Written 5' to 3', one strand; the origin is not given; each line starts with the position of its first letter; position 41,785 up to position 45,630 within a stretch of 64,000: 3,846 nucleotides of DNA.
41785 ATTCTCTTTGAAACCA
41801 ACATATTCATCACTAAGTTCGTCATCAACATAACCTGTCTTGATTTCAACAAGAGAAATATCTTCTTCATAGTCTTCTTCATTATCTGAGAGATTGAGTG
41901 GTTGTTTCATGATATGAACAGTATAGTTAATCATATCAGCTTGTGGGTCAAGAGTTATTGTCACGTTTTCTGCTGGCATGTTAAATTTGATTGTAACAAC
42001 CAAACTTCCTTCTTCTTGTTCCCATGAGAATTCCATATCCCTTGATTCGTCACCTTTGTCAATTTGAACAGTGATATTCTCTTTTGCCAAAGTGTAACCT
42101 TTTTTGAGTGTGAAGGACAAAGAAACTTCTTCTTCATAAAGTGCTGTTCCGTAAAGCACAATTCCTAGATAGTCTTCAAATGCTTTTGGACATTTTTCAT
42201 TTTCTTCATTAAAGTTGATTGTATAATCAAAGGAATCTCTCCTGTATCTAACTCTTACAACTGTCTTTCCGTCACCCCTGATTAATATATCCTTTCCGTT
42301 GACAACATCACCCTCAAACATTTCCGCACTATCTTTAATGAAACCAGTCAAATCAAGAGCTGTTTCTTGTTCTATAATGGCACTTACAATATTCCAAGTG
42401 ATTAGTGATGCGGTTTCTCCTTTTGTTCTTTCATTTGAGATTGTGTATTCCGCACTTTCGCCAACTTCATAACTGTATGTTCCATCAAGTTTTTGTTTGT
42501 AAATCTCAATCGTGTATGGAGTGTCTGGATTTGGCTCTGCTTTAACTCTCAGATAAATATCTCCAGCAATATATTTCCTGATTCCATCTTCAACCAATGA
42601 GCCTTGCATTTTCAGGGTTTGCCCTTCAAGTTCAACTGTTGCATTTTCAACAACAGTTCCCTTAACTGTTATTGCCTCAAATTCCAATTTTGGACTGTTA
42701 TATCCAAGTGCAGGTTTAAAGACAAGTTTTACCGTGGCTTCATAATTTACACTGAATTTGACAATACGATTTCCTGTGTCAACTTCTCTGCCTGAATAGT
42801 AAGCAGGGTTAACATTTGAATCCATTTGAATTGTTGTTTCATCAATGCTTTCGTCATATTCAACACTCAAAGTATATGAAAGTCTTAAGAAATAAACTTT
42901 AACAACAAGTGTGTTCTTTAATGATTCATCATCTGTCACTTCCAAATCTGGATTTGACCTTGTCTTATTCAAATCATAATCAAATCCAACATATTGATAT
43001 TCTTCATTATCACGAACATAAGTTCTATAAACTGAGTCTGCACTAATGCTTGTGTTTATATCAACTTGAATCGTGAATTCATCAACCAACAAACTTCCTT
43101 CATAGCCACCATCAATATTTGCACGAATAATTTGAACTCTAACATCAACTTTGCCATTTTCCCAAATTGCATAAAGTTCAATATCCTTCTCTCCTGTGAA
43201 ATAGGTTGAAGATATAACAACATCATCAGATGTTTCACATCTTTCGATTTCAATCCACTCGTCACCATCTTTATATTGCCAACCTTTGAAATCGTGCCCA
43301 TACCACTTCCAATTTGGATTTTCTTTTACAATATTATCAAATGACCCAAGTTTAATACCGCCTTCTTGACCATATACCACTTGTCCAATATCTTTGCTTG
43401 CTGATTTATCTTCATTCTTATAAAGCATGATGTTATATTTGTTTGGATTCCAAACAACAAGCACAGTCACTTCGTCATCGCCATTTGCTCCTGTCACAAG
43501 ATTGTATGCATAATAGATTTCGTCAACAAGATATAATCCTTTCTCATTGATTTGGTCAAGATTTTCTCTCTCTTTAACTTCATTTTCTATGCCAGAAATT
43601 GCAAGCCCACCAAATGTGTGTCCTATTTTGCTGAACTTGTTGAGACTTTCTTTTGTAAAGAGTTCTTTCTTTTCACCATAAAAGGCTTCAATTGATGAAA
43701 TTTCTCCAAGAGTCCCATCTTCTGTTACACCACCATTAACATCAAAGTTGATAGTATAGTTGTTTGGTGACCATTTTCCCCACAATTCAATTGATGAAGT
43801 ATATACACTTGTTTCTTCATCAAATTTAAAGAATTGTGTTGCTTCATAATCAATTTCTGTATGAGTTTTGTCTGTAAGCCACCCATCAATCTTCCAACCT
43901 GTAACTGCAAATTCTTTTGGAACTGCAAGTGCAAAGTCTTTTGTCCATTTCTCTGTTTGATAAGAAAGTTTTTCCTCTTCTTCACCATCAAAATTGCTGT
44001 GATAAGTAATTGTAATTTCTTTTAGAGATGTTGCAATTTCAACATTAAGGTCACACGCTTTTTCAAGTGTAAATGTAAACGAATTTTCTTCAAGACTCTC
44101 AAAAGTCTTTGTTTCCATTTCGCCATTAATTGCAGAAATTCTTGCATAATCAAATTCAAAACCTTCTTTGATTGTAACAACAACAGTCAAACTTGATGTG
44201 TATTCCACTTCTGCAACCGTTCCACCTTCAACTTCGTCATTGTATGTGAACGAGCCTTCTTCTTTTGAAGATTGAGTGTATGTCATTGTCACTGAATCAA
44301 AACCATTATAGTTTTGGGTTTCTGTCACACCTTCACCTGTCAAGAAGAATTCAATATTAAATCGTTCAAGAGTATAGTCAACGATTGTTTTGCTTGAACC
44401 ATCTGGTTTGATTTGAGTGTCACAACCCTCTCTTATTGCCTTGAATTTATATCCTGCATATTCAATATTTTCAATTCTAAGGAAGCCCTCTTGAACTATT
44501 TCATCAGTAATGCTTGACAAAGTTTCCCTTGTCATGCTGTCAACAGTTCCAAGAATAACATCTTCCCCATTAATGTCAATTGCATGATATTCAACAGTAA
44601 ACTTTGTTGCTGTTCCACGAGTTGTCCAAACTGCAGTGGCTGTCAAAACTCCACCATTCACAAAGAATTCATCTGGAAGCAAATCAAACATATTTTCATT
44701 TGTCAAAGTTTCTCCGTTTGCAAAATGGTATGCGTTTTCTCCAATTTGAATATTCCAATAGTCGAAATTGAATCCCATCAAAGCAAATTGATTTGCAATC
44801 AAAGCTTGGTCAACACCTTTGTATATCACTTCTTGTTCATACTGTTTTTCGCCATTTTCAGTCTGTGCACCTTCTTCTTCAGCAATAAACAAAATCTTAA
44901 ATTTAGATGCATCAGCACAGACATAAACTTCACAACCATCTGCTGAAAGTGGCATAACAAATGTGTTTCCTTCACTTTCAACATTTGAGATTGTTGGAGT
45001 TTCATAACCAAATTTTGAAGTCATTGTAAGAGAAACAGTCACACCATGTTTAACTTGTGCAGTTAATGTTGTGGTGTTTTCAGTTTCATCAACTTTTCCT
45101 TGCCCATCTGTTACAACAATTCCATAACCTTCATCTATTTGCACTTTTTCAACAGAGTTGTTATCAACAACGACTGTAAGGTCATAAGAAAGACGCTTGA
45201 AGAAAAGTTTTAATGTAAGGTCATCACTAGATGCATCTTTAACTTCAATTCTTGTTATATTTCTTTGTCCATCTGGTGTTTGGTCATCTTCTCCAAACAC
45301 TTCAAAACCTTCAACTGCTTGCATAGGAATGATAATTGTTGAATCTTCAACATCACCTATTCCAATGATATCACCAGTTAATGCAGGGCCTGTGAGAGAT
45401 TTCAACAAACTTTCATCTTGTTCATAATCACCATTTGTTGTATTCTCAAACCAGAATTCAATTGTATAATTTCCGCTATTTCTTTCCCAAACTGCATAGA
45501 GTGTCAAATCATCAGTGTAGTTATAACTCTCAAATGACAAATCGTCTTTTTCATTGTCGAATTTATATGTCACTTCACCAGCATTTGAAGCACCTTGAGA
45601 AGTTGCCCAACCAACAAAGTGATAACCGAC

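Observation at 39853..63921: Uninterrupted 24,069-nt gene encoding an 8,022-aa repeat-built surface protein (38% of the window)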

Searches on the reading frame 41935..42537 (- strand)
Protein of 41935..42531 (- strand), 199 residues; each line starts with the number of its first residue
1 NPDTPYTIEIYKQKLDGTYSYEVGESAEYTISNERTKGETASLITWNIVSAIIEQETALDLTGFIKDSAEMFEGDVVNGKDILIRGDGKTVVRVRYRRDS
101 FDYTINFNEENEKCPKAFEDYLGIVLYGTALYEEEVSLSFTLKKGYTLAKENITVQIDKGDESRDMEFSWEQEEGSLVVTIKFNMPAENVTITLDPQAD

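Call 12: search_protein_families(library=pfam, proteins=[window:41935-42531:-], max_evalue=10)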
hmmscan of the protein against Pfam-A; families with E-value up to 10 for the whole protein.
seq(199 aa): 2 families
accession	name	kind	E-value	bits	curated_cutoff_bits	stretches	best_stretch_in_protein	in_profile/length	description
PF04969.22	CS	-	0.066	14.6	21.3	1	167-196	2-34/78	CS domain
PF17137.9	DUF5110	-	0.37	11.3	27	0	18-39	22-43/71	Domain of unknown function (DUF5110)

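Call 28: search_solved_structures(query=A1, max_evalue=10, show_alignments=2)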
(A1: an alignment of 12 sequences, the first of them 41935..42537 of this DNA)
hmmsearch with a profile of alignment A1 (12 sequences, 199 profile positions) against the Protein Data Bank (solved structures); distinct sequences matched with E-value up to 10: 1.
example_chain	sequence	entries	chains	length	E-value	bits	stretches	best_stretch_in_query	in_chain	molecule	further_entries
2gfq_A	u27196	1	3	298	0.27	14.2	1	37-115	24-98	UPF0204 protein PH0006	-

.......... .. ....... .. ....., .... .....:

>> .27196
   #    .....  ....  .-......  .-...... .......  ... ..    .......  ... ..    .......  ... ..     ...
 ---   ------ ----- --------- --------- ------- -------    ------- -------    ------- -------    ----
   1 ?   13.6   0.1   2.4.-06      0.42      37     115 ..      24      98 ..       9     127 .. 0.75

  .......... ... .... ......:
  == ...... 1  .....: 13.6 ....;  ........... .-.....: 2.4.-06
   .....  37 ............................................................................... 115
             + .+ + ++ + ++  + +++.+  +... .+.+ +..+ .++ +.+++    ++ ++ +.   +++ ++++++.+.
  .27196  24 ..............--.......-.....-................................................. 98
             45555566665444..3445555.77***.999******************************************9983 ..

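Call 35: predict_structure(alignment_id=A1)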
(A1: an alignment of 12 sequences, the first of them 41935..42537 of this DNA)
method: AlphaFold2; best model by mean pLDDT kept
length: 201 residues; sequences in the alignment: 12
mean_pLDDT: 74.2   pTM: 0.70
mean pLDDT of the five models: 74.2, 70.6, 67.9, 67.8, 67.2
residues with pLDDT >= 90: 34; 70-90: 103; 50-70: 42; < 50: 22
segments of 3 or more residues with pLDDT < 50: 1-4, 25-41
pLDDT, mean of each block of 10 residues (from residue 1): 56 86 55 36 66 72 83 55 71 81 85 55 66 91 85 90 90 86 89 86 75
secondary structure, 60 per line:
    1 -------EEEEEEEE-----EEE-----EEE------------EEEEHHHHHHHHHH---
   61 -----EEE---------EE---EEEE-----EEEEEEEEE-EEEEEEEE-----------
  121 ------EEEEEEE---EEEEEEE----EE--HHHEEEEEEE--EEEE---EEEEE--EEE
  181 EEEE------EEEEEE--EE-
elements in order: E8-15 E21-23 E29-31 E44-47 H48-57 E66-68 E83-86 E92-100 E102-109 E127-133 E137-143 E155-161 E164-167 E171-175 E178-184 E191-196

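Call 39: fold_search(model_id=the predicted structure, library=pdb)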
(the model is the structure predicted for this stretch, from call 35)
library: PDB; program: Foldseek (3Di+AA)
matches with E <= 10: 1521; with E <= 0.001: 0
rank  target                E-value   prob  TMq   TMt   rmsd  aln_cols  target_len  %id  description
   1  3i57_A                1.7e-03  0.63  0.20  0.21  16.9       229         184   11  Type 2 repeat of the mucus binding protein MUB from Lactobacillus reuteri (released 2009-09-15)
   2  9qr5                  1.3e-02  0.69  0.25  0.16  15.4       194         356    8  InlB392_V333E: V333E variant of Listeria monocytogenes InlB (internalin B) residues 36-392 (released 2025-11-26)
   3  9qr4_A                1.4e-02  0.72  0.25  0.16  15.5       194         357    9  InlB392_T336Y: T336Y variant of Listeria monocytogenes InlB (internalin B) residues 36-392 (released 2025-12-03)
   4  9lr7_B                1.7e-02  0.69  0.35  0.20  14.7       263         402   10  Crystal Structure of the Basal pilin EbpB from Enterococcus faecalis. (released 2025-07-16)
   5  9lr7_A                2.1e-02  0.75  0.37  0.22  14.1       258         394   10  Crystal Structure of the Basal pilin EbpB from Enterococcus faecalis. (released 2025-07-16)
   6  7rsn_J                2.5e-02  0.92  0.18  0.31   7.0        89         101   20  AMC018 SOSIP.v4.2 in complex with PGV04 Fab (released 2021-09-15)
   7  9dlf_A                3.3e-02  0.60  0.19  0.30  13.2       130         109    8  Arabinosyltransferase AftB in complex with Fab_B3 (released 2025-06-25)
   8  5nfi                  3.3e-02  0.30  0.29  0.23  14.9       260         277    6  The fimbrial anchor protein Mfa2 from Porphyromonas gingivalis (released 2018-02-07)
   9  7kfe_I                3.5e-02  0.93  0.19  0.29   4.3        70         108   16  Bundibugyo virus GP (mucin deleted) bound to antibody Fab BDBV-329 (released 2021-04-28)
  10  3b2m_C                3.5e-02  0.35  0.28  0.23  15.7       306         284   11  Crystal Structure of the Major Pilin from Streptococcus pyogenes (released 2007-12-18)
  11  9s6s_L                3.9e-02  0.90  0.20  0.34  10.9        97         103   10  Ternary cryo-EM structure of human ALG9 with Dol25-PP-GlcNAc2Man6, Dol25-P-Man and Fab (released 2026-03-18)
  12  9od3_L                3.9e-02  0.90  0.20  0.31   7.9        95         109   10  SIPV3-6B5 Complex (released 2025-12-17)
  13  5w08_N                3.9e-02  0.66  0.20  0.20  10.6       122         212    8  A/Texas/50/2012(H3N2) Influenza hemagglutinin in complex with K03.12 Fab (released 2018-02-14)
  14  9lr7_C                3.9e-02  0.54  0.35  0.22  13.4       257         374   10  Crystal Structure of the Basal pilin EbpB from Enterococcus faecalis. (released 2025-07-16)
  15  6zr7_AAA              3.9e-02  0.15  0.17  0.12  15.6       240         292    8  X-ray structure of human Dscam Ig7-Ig9 (released 2020-12-30)
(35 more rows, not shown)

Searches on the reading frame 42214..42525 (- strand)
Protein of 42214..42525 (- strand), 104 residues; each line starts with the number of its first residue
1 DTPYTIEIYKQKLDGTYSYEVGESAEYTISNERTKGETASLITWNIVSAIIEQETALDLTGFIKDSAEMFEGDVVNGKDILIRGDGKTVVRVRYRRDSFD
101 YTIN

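Call 47: search_solved_structures(query=A2, max_evalue=10, show_alignments=2)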
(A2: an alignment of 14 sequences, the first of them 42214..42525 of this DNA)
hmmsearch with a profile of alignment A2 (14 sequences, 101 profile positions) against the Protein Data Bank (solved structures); distinct sequences matched with E-value up to 10: 1.
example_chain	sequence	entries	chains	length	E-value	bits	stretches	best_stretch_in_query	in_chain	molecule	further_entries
2kx2_A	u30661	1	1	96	0.38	14.5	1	60-96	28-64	Putative uncharacterized protein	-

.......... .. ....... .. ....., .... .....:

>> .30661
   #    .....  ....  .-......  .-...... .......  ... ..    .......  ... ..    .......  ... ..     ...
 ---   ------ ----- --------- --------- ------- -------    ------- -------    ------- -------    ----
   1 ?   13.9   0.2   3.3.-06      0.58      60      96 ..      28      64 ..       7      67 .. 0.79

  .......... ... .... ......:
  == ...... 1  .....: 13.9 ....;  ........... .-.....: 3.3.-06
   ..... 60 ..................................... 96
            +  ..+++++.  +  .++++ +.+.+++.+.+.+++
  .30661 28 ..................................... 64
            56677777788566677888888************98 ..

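Call 51: predict_structure(alignment_id=A2)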
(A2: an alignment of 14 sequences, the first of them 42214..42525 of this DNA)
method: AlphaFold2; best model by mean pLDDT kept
length: 104 residues; sequences in the alignment: 14
mean_pLDDT: 76.1   pTM: 0.68
mean pLDDT of the five models: 76.1, 65.8, 65.7, 65.3, 60.3
residues with pLDDT >= 90: 5; 70-90: 69; 50-70: 30; < 50: 0
segments of 3 or more residues with pLDDT < 50: none
pLDDT, mean of each block of 10 residues (from residue 1): 85 87 71 58 79 77 77 65 80 83 70
secondary structure, 60 per line:
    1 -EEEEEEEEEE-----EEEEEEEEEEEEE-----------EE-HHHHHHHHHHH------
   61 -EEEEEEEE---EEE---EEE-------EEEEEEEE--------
elements in order: E2-11 E17-29 H44-54 E62-69 E73-75 E79-81 E89-96

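Call 55: fold_search(model_id=the predicted structure, library=pdb)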
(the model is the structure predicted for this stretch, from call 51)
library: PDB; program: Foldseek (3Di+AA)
matches with E <= 10: 423; with E <= 0.001: 0
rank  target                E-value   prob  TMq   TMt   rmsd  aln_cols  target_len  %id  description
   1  4dxf_B                3.6e-02  0.60  0.36  0.23   8.8       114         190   14  Crystal structure of Staphylococcal Superantigen-Like protein 4 (released 2012-09-19)
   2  2kyw_MODEL_1_A        3.9e-02  0.75  0.36  0.40   6.9       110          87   18  Solution NMR Structure of a domain of adhesion exoprotein from Pediococcus pentosaceus, Northeast Structural G (released 2010-08-04)
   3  4dxf_A                5.0e-02  0.47  0.33  0.22   9.1       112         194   15  Crystal structure of Staphylococcal Superantigen-Like protein 4 (released 2012-09-19)
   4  1bml_C                7.2e-02  0.93  0.52  0.22   5.9       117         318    8  COMPLEX OF THE CATALYTIC DOMAIN OF HUMAN PLASMIN AND STREPTOKINASE (released 1999-08-02)
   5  4m02                  7.2e-02  0.92  0.47  0.31   5.1        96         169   14  Middle fragment(residues 494-663) of the binding region of SraP (released 2014-06-18)
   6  5i4d_A                7.2e-02  0.44  0.35  0.22   7.9       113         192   15  1.75 Angstrom Crystal Structure of Superantigen-like Protein, Exotoxin from Staphylococcus aureus, in Complex with Sia (released 2016-02-24)
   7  8dpa_A                8.2e-02  0.54  0.37  0.30   8.2       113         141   10  Crystal structure of the homodimeric AvrM14-B Nudix hydrolase effector from Melampsora lini (released 2023-01-25)
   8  4s2x_A                8.2e-02  0.54  0.38  0.28   9.4       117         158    9  Structure of E. coli RppH bound to RNA and two magnesium ions (released 2015-02-11)
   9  8dpa_B                8.7e-02  0.51  0.38  0.33   8.2       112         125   12  Crystal structure of the homodimeric AvrM14-B Nudix hydrolase effector from Melampsora lini (released 2023-01-25)
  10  6uuf_B                9.3e-02  0.38  0.35  0.27   9.2       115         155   11  Crystal structure of a Nudix Hydrolase from M. Smegmatis, RenU (released 2021-05-12)
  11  6vcr                  9.9e-02  0.51  0.38  0.27   9.6       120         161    9  Crystal structure of E.coli RppH in complex with CTP (released 2020-02-05)
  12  8dp9_B                1.1e-01  0.33  0.33  0.29   7.2       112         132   12  Crystal structure of the monomeric AvrM14-B Nudix hydrolase effector from Melampsora lini (released 2023-01-25)
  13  5d3d_A                1.2e-01  0.63  0.42  0.26   6.0       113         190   14  Crystal structure of Staphylococcal Superantigen-Like protein 3 (released 2015-08-19)
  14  4rco_A                1.2e-01  0.35  0.34  0.22   7.8       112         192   16  1.9 Angstrom Crystal Structure of Superantigen-like Protein, Exotoxin from Staphylococcus aureus, in Complex with Sial (released 2014-10-01)
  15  3ury_A                1.3e-01  0.30  0.32  0.21   9.0       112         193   14  Crystal Structure of Superantigen-like Protein, Exotoxin from Staphylococcus aureus subsp. aureus NCTC 8325 (released 2011-12-28)
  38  3i57_A                3.7e-01  0.28  0.34  0.22   7.2        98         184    8  Type 2 repeat of the mucus binding protein MUB from Lactobacillus reuteri (released 2009-09-15)
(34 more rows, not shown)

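Call 57: search_protein_families(library=pfam, alignment_id=A2, max_evalue=0.1)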
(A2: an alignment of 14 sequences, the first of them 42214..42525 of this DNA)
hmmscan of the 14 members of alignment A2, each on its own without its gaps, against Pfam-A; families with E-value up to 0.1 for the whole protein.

A. member 1, window:42214-42525:- (104 aa): 0 families

B. families by the number of members that match (of 14 scanned): 4 families
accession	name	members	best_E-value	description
PF06458.18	MucBP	1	0.0015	MucBP domain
PF24693.1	DUF7660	1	0.021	Family of unknown function (DUF7660)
PF24817.1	WD40_WDHD1_1st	1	0.036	WDHD1 first WD40 domain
PF03958.22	Secretin_N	1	0.086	Bacterial type II/III secretion system short domain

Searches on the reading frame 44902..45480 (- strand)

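Call 12: search_protein_families(library=pfam, proteins=[window:44902-45480:-], max_evalue=10)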
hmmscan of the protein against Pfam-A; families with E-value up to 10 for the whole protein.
seq(193 aa): 2 families
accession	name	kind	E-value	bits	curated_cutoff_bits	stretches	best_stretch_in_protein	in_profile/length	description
PF14893.12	PNMA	-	0.006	16.5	25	1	17-116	31-124/161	PNMA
PF02711.19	Pap_E4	-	1.7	10.1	27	1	124-153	65-94/96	E4 protein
